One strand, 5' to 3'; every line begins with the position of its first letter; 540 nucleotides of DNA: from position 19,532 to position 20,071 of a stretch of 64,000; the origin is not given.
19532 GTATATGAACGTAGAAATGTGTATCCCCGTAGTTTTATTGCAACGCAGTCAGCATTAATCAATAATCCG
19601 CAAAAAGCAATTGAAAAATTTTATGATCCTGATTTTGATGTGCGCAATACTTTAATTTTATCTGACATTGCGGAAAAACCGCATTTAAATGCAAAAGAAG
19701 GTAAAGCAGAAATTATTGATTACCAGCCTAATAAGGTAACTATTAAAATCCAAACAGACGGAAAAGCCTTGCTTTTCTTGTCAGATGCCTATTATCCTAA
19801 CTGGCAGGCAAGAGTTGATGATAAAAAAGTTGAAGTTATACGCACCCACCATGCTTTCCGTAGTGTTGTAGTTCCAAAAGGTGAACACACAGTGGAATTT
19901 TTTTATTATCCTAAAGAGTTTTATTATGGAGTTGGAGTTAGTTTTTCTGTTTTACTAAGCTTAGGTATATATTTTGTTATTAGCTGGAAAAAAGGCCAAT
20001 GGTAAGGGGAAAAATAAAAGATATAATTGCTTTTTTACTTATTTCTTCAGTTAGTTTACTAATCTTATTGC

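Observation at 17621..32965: Block of five YfhO-family proteins (three about 750-800 aa, two about 550 aa) sharing a C-terminal beta-module, interleaved with a Wzx flippase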

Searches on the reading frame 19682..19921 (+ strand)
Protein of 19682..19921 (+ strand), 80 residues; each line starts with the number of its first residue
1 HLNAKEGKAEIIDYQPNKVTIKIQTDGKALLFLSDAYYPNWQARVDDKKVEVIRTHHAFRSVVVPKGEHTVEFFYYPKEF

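Call 64: search_protein_representatives(alignment_id=A4)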
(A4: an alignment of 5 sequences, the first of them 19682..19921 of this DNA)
Query: 5 sequences, 76 profile positions. Proteins with E-value up to 0.001 (for the whole library): 27869; up to 1e-10: 2779; up to 1e-30: 2. The best 150 are listed.
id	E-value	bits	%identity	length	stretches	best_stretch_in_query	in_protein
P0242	1.0e-38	147.4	-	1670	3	4-74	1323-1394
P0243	1.6e-34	133.9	-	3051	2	6-74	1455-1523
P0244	2.8e-30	120.3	-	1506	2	6-73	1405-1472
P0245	4.7e-25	103.6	-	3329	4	7-74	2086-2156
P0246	2.4e-22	94.9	-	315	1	5-75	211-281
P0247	3.8e-22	94.2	-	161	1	6-75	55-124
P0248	5.7e-22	93.7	-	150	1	6-75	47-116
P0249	1.8e-21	92.1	-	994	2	8-75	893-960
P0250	2.2e-21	91.8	-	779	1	4-75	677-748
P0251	4.6e-21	90.8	-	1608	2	6-75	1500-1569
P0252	4.7e-21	90.7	-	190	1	8-75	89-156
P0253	5.5e-21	90.5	-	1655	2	7-75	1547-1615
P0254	6.6e-21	90.3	-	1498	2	5-73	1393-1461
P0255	6.7e-21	90.3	-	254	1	3-75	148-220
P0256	1.0e-20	89.7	-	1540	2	8-73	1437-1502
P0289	1.2e-17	79.8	-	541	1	7-75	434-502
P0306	4.9e-17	77.9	-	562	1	3-73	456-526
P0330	1.0e-16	76.8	-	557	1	3-75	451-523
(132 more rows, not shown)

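Call 65: search_protein_families(library=pfam, proteins=[P0242, P0243, P0245, P0289, P0306, P0330], max_evalue=0.001)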
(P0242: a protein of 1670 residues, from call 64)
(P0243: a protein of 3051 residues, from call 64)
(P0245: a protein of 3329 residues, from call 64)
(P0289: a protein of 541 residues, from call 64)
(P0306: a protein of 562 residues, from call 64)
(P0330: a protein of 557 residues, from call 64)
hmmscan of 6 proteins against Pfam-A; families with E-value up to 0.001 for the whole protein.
P0242 (1670 aa): 2 families
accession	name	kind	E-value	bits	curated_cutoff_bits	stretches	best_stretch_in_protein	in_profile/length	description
PF11303.13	DUF3105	-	3.1e-16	60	25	2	1512-1560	9-59/130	Protein of unknown function (DUF3105)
PF10131.15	PTPS_related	-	3e-12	46.3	26.4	2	892-1260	8-301/621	6-pyruvoyl-tetrahydropterin synthase related domain; membrane protein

P0243 (3051 aa): 2 families
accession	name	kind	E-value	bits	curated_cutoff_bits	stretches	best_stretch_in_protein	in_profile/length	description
PF09586.16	YfhO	-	7.4e-35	121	28.5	4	627-759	704-834/835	Bacterial membrane protein YfhO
PF13231.12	PMT_2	-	1e-10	42.5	26.1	1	2198-2338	20-157/160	Dolichyl-phosphate-mannose-protein mannosyltransferase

P0245 (3329 aa): 3 families
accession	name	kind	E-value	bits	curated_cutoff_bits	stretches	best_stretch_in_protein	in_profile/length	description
PF09586.16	YfhO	-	5.9e-22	78.3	28.5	2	1446-1513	764-832/835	Bacterial membrane protein YfhO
PF10131.15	PTPS_related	-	1.5e-15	57.2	26.4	2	1712-2028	4-305/621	6-pyruvoyl-tetrahydropterin synthase related domain; membrane protein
PF13231.12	PMT_2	-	1.5e-06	28.9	26.1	1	2832-2990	3-154/160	Dolichyl-phosphate-mannose-protein mannosyltransferase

P0289 (541 aa): 1 family
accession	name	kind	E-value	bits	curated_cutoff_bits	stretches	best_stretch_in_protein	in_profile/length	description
PF09586.16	YfhO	-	2.8e-14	52.9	28.5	1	436-514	756-835/835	Bacterial membrane protein YfhO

P0306 (562 aa): 1 family
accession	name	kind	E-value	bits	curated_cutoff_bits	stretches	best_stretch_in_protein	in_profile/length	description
PF09586.16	YfhO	-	4.1e-21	75.5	28.5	2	447-540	739-835/835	Bacterial membrane protein YfhO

P0330 (557 aa): 1 family
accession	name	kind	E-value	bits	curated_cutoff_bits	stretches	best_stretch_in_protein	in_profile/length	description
PF09586.16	YfhO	-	8.5e-16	57.9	28.5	1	466-532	765-832/835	Bacterial membrane protein YfhO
